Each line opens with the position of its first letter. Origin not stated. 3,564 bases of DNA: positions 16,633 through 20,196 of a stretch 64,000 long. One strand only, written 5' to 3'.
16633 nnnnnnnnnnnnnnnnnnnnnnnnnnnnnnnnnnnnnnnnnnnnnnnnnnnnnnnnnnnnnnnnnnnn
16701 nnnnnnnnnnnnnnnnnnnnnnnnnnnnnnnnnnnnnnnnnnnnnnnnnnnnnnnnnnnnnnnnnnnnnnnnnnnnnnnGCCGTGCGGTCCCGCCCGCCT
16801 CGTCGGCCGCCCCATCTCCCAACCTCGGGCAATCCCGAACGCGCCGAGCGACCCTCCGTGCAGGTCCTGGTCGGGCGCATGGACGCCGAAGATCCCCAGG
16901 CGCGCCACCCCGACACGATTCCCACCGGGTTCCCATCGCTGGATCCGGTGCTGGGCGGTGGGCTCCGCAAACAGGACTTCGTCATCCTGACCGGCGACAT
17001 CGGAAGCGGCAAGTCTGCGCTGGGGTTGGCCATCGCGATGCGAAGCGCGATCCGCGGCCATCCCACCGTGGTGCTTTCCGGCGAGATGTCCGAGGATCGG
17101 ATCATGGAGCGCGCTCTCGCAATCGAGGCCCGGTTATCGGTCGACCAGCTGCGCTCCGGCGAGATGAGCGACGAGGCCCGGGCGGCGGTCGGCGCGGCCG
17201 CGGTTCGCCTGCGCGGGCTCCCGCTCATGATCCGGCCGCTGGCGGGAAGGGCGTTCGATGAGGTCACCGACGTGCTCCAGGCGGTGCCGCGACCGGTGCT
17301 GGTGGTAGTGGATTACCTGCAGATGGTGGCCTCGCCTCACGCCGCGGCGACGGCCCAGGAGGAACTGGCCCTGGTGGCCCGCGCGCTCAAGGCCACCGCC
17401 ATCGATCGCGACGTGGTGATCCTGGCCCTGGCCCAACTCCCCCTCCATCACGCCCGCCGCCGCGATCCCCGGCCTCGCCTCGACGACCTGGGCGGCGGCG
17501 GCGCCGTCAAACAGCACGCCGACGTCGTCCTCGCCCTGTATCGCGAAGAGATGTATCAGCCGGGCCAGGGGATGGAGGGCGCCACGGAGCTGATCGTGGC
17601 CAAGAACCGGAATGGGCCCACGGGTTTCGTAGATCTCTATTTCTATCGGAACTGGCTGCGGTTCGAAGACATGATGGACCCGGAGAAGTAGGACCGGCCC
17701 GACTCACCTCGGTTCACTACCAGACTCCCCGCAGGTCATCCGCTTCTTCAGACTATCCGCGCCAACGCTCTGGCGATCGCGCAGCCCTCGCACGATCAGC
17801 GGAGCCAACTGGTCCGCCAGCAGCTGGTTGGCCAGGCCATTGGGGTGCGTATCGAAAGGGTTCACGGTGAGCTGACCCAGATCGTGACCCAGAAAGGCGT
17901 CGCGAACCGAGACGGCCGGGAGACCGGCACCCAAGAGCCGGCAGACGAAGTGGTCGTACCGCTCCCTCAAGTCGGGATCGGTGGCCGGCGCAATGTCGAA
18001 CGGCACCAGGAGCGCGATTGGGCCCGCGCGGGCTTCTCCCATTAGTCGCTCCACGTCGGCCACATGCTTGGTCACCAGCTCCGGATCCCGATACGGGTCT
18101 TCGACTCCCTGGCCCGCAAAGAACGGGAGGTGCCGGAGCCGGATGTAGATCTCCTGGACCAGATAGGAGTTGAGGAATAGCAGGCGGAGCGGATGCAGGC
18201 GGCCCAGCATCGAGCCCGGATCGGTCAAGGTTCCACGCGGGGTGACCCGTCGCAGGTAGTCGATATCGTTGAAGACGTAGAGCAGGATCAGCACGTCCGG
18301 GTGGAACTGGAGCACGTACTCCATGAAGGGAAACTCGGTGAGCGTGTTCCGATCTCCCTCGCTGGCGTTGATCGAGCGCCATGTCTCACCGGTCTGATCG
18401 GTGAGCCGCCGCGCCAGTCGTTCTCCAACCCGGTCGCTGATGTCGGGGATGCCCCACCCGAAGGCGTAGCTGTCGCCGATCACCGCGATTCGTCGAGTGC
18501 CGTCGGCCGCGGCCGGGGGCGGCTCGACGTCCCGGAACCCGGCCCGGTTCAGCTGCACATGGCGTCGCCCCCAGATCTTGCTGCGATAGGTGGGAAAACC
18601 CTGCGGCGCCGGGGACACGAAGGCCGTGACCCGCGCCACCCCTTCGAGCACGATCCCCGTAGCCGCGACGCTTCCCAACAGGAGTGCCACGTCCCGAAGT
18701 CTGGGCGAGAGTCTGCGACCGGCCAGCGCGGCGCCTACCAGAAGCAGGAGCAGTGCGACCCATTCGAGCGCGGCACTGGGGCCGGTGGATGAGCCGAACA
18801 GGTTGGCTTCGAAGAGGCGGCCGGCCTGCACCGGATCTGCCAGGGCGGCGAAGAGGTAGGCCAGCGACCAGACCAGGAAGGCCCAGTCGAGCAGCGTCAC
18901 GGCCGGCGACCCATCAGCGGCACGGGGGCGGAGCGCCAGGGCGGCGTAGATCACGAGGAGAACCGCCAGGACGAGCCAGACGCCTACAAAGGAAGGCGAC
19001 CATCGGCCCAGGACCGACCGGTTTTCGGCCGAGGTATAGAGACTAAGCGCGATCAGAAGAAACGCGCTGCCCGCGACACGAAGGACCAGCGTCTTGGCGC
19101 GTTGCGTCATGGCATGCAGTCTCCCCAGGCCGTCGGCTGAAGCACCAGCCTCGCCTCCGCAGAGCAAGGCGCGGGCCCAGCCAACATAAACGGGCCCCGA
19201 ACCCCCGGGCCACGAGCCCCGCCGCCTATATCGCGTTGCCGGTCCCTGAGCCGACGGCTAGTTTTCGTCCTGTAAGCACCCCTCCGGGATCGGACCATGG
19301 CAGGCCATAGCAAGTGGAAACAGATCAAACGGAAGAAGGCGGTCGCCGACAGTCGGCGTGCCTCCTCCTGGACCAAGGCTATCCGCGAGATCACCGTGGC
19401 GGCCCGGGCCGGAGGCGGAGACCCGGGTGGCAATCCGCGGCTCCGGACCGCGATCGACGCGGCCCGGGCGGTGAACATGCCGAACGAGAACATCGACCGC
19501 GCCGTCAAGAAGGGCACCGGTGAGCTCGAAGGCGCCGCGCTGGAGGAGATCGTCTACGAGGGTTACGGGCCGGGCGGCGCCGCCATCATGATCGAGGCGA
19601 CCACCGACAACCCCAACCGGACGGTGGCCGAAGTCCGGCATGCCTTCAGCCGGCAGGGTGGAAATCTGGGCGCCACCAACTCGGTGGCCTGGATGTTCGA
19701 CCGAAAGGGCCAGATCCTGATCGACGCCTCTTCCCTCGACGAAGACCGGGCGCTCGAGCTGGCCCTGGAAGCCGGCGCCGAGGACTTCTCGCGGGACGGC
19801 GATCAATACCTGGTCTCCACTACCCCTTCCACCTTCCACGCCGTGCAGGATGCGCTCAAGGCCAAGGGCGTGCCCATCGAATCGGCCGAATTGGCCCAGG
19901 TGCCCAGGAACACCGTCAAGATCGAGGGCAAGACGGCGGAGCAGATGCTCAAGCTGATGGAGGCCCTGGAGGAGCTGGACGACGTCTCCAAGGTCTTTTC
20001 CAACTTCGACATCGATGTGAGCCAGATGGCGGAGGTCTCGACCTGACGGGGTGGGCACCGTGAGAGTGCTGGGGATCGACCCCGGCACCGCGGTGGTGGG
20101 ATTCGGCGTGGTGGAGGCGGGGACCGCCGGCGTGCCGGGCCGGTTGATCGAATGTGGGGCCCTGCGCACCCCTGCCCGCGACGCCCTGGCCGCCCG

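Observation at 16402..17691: DnaB C-terminal-domain-only ATPase coupled to a small helical protein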

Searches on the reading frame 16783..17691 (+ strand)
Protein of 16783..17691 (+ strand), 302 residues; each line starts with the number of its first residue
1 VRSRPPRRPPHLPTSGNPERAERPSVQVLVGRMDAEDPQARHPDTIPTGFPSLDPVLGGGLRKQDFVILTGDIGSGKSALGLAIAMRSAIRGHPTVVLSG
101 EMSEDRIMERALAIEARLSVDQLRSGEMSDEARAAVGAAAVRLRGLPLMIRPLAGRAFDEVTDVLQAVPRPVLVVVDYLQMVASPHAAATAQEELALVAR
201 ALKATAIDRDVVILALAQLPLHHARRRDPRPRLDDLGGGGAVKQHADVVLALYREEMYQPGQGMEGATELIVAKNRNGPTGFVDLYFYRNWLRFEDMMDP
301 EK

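Call 3: search_protein_families(library=pfam, proteins=[window:16783-17691:+], max_evalue=1)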
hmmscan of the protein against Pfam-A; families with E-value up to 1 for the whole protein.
window:16783-17691:+ (302 aa): 13 families
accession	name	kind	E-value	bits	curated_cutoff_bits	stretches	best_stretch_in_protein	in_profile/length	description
PF03796.21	DnaB_C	-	1.1e-51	176.1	27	1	46-296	2-255/255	DnaB-like helicase C terminal domain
PF13481.12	AAA_25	-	1e-11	45.2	27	1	44-217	13-188/195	AAA domain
PF06745.19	ATPase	-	1.2e-08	35.1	26.6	1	46-115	1-71/231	KaiC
PF13191.12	AAA_16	-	3.1e-05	25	32.6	1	65-200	25-157/167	AAA ATPase domain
PF20720.3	nSTAND3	-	0.012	15.8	27.2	1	61-93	14-46/155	Novel STAND NTPase 3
PF05729.18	NACHT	-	0.014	15.7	26.7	1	66-207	2-119/167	NACHT domain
PF00154.27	RecA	-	0.019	14.8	27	1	40-130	27-119/262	recA bacterial DNA recombination protein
PF09848.15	SLFN-g3_helicase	-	0.026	14.3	24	1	66-116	3-55/354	Schlafen group 3, DNA/RNA helicase domain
PF13401.12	AAA_22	-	0.029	15.1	27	1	63-181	4-95/130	AAA domain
PF13555.12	AAA_29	-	0.063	13.5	27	1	64-80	22-38/61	P-loop containing region of AAA domain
PF20703.3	nSTAND1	-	0.083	12.9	27.1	1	61-215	30-158/379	Novel STAND NTPase 1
PF02367.23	TsaE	-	0.089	13.2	26.6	1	60-90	17-47/128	Threonylcarbamoyl adenosine biosynthesis protein TsaE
PF01583.26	APS_kinase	-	0.2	12.1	21.1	1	67-102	5-40/152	Adenylylsulphate kinase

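Call 4: search_protein_families(library=ncbifam, proteins=[window:16783-17691:+], max_evalue=1)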
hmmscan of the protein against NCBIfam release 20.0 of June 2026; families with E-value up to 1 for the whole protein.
window:16783-17691:+ (302 aa): 34 families (the best 25 are shown)
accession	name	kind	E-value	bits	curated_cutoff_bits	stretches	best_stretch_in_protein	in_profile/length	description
TIGR00665.1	DnaB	equivalog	1.2e-54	185.8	385.25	1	42-297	174-433/435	replicative DNA helicase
TIGR03600.1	phage_DnaB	exception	1.3e-46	159.4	498.65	1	44-287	175-421/421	phage replicative helicase, DnaB family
NF004384.0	PRK05748.1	equivalog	1.6e-46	158.8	525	1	32-298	172-443/452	replicative DNA helicase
NF005852.0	PRK07773.1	equivalog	5.3e-46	157.4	780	2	33-240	187-397/886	replicative DNA helicase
NF040583.1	dnaB_SPI-7_type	exception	6.4e-44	150.7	655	1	45-297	176-434/434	SPI-7-type island replicative DNA helicase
NF006306.0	PRK08506.1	equivalog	6.8e-39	133.8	596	2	46-259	175-391/472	replicative DNA helicase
NF006443.0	PRK08760.1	equivalog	8.3e-39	133.2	741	1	45-297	211-467/476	replicative DNA helicase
NF006606.0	PRK09165.1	equivalog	2.3e-38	132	540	1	45-300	199-490/497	replicative DNA helicase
NF005424.0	PRK07004.1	equivalog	1.4e-36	126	834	1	31-298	179-452/460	replicative DNA helicase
NF004109.0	PRK05595.1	equivalog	3.8e-36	124.7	737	1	46-296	184-437/444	replicative DNA helicase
NF005945.0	PRK08006.1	equivalog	1.5e-34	119.7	898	1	46-300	207-466/471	replicative DNA helicase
NF005240.0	PRK06749.1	subfamily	1.2e-33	116.6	686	1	42-296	165-426/428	replicative DNA helicase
NF006458.0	PRK08840.1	equivalog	1.7e-33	116.1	884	1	46-300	200-459/464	replicative DNA helicase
NF005369.0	PRK06904.1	equivalog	1.6e-31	109.6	809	1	46-298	206-465/474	replicative DNA helicase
NF004967.0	PRK06321.1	equivalog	8.9e-28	97.4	751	1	35-296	198-464/472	replicative DNA helicase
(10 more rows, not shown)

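Call 7: find_homologous_proteins(query=window:16783-17691:+)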
Query window:16783-17691:+ (302 aa): 6406 proteins with E <= 0.001 among 8000 candidates; the best 120 are listed.
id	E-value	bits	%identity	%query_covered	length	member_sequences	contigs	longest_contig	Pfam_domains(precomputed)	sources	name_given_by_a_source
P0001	4.1e-180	616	94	97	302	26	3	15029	PF06745.20,PF03796.22,PF13481.13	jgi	-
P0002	2.1e-127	443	72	99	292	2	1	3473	PF06745.20,PF03796.22,PF13481.13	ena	-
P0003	5.7e-127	442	74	89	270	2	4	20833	PF06745.20,PF03796.22,PF13481.13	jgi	jgi:replicative DNA helicase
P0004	6.2e-121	422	68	100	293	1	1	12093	PF06745.20,PF03796.22,PF13481.13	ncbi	ncbi:MAG: DnaB-like helicase C-terminal domain-containing protein [Gemmatimonadales bacterium]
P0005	9.4e-121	421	68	94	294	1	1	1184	PF06745.20,PF03796.22,PF13481.13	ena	-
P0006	6.3e-120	418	69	96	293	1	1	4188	PF06745.20,PF03796.22,PF13481.13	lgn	-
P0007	2.7e-116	407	65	95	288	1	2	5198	PF06745.20,PF03796.22,PF13481.13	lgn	-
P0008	4.3e-116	406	66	94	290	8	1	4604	PF06745.20,PF03796.22,PF13481.13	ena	-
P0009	4.3e-116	406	65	95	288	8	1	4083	PF06745.20,PF03796.22,PF13481.13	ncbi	-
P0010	9.4e-116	405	65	94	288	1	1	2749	PF06745.20,PF03796.22,PF13481.13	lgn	-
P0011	1.2e-115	404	65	95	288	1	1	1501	PF06745.20,PF03796.22,PF13481.13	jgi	jgi:replicative DNA helicase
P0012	1.3e-115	404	64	95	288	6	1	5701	PF06745.20,PF03796.22,PF13481.13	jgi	jgi:replicative DNA helicase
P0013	2.2e-115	404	64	95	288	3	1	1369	PF06745.20,PF03796.22,PF13481.13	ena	-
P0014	5.4e-115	402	66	91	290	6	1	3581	PF06745.20,PF03796.22,PF13481.13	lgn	-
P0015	2.2e-114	400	67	94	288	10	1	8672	PF06745.20,PF03796.22,PF13481.13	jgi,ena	-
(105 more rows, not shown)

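Call 17: search_solved_structures(query=window:16783-17691:+, show_alignments=2, max_evalue=0.00001)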
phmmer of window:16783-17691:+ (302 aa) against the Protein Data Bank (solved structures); distinct sequences matched with E-value up to 0.00001: 17.
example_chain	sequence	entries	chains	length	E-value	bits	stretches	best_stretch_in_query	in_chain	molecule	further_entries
2q6t_A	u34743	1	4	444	7.9e-35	124.3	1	46-297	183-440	DnaB replication fork helicase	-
6kza_A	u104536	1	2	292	1.8e-34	123.1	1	46-301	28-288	Replicative DNA helicase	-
7t22_A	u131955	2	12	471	6.5e-34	121.3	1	46-301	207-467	Replicative DNA helicase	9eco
6bbm_A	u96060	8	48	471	6.5e-34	121.3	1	46-301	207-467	Replicative DNA helicase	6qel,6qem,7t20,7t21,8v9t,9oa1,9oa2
4nmn_A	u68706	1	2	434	7.3e-34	121.1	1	45-296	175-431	Replicative DNA helicase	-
9dls_A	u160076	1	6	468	7.1e-33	117.9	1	46-300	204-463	Replicative DNA helicase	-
6t66_A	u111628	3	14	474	7.4e-33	117.8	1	46-300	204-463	Replicative DNA helicase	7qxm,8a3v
2vye_A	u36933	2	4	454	8.8e-33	117.6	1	45-296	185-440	REPLICATIVE DNA HELICASE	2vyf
2r6a_A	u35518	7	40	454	1.1e-32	117.2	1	45-296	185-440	Replicative helicase | Replicative DNA helicase DnaB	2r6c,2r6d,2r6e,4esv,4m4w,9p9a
4a1f_A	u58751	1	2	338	1.8e-25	93.6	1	45-259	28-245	REPLICATIVE DNA HELICASE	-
3bh0_A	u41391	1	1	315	2.1e-25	93.4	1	45-295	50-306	DNAB-LIKE REPLICATIVE HELICASE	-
4zc0_A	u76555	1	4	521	4.3e-25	92.3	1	44-259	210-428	Replicative DNA helicase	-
3bgw_A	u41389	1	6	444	5.7e-25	91.9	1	45-295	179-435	DNAB-Like Replicative Helicase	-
3cmu_A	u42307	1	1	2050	2.2e-14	57.2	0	39-132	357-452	Protein recA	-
3cmt_A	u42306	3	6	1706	1.2e-13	54.8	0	33-132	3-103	Protein recA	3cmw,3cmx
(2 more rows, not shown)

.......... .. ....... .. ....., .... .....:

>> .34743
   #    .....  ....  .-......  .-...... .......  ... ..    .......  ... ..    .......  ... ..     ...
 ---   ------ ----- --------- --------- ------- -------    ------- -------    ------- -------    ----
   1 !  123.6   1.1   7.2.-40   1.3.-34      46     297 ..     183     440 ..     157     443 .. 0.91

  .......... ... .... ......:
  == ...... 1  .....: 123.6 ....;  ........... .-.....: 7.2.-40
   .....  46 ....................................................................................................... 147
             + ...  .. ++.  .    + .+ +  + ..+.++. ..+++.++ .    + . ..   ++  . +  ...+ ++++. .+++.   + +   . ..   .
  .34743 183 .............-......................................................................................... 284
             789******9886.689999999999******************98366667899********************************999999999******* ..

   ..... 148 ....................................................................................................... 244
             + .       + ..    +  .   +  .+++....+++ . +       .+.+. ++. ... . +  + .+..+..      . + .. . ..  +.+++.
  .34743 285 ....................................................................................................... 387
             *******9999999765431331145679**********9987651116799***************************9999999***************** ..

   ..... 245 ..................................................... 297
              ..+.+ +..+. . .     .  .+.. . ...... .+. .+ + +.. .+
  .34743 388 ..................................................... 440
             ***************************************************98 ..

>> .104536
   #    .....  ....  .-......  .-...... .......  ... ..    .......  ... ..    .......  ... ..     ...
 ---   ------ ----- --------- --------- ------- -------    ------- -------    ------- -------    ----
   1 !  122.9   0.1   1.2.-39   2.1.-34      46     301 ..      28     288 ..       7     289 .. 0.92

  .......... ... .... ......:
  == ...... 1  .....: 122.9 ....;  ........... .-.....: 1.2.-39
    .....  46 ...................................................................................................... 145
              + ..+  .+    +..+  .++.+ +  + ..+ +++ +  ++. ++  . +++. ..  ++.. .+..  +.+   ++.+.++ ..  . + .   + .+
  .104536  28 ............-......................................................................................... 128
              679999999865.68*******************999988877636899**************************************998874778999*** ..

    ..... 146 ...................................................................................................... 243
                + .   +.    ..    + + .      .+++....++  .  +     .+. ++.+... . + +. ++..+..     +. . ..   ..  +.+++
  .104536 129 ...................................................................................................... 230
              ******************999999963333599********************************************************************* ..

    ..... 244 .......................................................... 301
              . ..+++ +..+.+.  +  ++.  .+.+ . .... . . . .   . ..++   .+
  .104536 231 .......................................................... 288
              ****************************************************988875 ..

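Call 33: search_protein_families(library=padloc, proteins=[window:16783-17691:+], max_evalue=0.01)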
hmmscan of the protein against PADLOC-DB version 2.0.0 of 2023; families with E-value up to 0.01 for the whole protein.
window:16783-17691:+ (302 aa): 3 families
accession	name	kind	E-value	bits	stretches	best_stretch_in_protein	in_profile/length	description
PDLC04140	mad8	-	0.00026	18.6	0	61-113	24-75/314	mads_8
PDLC00914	TRIP13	-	0.00044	17.8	1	59-89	66-96/302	TRIP13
PDLC05014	PDC-S41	-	0.0028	14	1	65-135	236-308/657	-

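Call 34: search_protein_families(library=phrogs, proteins=[window:16783-17691:+], max_evalue=0.01)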
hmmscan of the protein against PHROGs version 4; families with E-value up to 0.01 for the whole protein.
window:16783-17691:+ (302 aa): 9 families
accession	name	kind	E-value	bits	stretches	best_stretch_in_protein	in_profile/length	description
phrog_19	-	DNA, RNA and nucleotide metabolism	2.3e-58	199.5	1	36-296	325-580/621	DnaB-like replicative helicase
phrog_243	-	DNA, RNA and nucleotide metabolism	6.8e-31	108.2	1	43-297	15-268/273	DnaB-like replicative helicase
phrog_239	-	DNA, RNA and nucleotide metabolism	8.9e-26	92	1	30-300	321-602/801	DNA primase/helicase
phrog_11530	-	unknown function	4.2e-25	89.7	1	164-288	26-149/184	-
phrog_19347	-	unknown function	5.6e-09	37.3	1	265-297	47-79/79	-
phrog_8337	-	DNA, RNA and nucleotide metabolism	1.2e-05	25.9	1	42-115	46-121/273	DNA repair protein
phrog_5482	-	unknown function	1.6e-05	24.8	0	225-297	219-299/341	-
phrog_97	-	other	2.9e-05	24.5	1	42-115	46-126/506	UvsX-like recombinase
phrog_26214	-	unknown function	0.0092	15.6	0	53-112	44-102/420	-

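Call 46: search_dna_similar(query=window:16783-17688:+, collection=phages, mode=protein, max_rows=15)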
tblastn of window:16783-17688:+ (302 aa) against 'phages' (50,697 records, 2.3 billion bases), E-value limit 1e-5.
Records with a match: 937; places in all: 938; records where one place covers at least 80% of the query: 842.
Best place of each record, by identity: <60% 937.
By first word of the organism name: Mycobacterium 252; Acinetobacter 103; Pseudomonas 82; Salmonella 66; Stx2a-converting 59; Escherichia 41; Bacteriophage 40; Streptococcus 31; Staphylococcus 30; Bacillus 29; and 63 more.
By host as written in the record: Mycobacterium smegmatis mc2 155 169; - 154; Acinetobacter baumannii 48; Mycobacterium smegmatis mc#155 45; Pseudomonas aeruginosa 37; Escherichia coli 19; Mycobacterium smegmatis mc2155 19; Salmonella enterica subsp. enterica serovar Typhimurium 14; and 246 more.
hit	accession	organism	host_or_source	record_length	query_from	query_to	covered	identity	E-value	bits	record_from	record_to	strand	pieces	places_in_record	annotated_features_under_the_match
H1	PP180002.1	Escherichia phage mEp013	Escherichia coli K-12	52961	26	296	90%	33.7%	1e-11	71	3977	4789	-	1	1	DNA helicase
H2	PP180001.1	Escherichia phage mEp010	Escherichia coli K-12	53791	28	296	89%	33.6%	3e-11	70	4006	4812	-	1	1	DNA helicase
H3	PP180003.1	Escherichia phage mEp515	Escherichia coli K-12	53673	28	296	89%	33.2%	6e-15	81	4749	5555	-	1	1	DNA helicase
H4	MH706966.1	Enterobacteria phage mEp021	Escherichia coli str. K-12 substr. W3110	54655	28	296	89%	33.2%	6e-15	81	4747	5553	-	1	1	putative replicative DNA helicase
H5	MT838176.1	Bacteriophage sp.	human fecal samples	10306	11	294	94%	31.4%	3e-25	111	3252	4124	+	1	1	record has no annotation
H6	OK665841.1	Burkholderia phage BgVeeders33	Burkholderia gladioli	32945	46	298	84%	35.0%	6e-23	104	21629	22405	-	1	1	replicative DNA helicase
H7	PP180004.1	Escherichia phage mEp044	Escherichia coli K-12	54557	26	296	90%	32.6%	3e-15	82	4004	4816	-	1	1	DNA helicase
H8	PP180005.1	Escherichia phage mEp554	Escherichia coli K-12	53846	28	296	89%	32.9%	9e-15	81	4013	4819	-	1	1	DNA helicase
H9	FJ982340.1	Burkholderia phage KS9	Burkholderia pyrrocinia strain LMG 21824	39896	47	300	84%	34.6%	1e-25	112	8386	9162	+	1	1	helicase gp45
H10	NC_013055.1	Burkholderia phage KS9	Burkholderia pyrrocinia strain LMG 21824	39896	47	300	84%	34.6%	1e-25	112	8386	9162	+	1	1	DnaB-like replicative helicase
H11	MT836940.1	Bacteriophage sp.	human fecal samples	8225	46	301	85%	34.2%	6e-21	99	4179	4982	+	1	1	record has no annotation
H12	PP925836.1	Escherichia phage MagusPhagus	Escherichia coli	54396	26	296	90%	32.3%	6e-11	69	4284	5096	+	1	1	hypothetical protein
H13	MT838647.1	Bacteriophage sp.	human fecal samples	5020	15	290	91%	31.5%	1e-8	62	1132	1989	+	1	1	record has no annotation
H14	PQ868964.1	Curtobacterium phage Kithara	Curtobacterium flaccumfaciens NRRL ...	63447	14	297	94%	30.5%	3e-10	67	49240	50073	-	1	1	69: DnaB-like dsDNA helicase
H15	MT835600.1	Bacteriophage sp.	human fecal samples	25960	30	297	89%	32.1%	3e-27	117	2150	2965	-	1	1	record has no annotation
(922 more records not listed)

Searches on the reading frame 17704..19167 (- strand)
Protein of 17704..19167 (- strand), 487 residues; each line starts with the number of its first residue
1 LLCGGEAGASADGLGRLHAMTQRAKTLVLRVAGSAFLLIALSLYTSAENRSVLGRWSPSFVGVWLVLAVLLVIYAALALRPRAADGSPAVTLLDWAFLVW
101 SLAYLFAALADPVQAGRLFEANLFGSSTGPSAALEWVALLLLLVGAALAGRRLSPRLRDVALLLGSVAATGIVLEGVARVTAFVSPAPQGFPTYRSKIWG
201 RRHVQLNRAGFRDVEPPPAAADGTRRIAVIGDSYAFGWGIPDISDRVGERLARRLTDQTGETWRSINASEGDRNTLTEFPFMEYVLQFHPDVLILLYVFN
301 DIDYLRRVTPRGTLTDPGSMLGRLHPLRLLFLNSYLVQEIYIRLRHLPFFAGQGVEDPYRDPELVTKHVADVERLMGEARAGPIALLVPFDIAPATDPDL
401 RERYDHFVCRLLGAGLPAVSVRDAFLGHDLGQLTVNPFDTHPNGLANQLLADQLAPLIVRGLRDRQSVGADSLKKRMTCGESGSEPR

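Call 77: search_protein_families(library=pfam, proteins=[window:17704-19167:-], max_evalue=0.00001)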
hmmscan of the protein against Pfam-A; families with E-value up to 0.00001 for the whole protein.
window:17704-19167:- (487 aa): 1 family
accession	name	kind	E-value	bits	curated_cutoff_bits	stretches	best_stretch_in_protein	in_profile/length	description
PF13472.12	Lipase_GDSL_2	-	4.4e-09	37.5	32.9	1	229-448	1-177/178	GDSL-like Lipase/Acylhydrolase family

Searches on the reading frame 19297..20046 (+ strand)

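Call 77: search_protein_families(library=pfam, proteins=[window:19297-20046:+], max_evalue=0.00001)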
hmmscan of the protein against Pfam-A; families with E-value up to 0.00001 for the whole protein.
window:19297-20046:+ (249 aa): 2 families
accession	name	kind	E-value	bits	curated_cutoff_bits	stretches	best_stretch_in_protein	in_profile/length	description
PF01709.26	Transcrip_reg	-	2.5e-60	203.3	27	1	82-237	1-160/160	TACO1/YebC second and third domain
PF20772.2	TACO1_YebC_N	-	2.3e-29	102.1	36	1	5-76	1-73/73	TACO1/YebC protein N-terminal domain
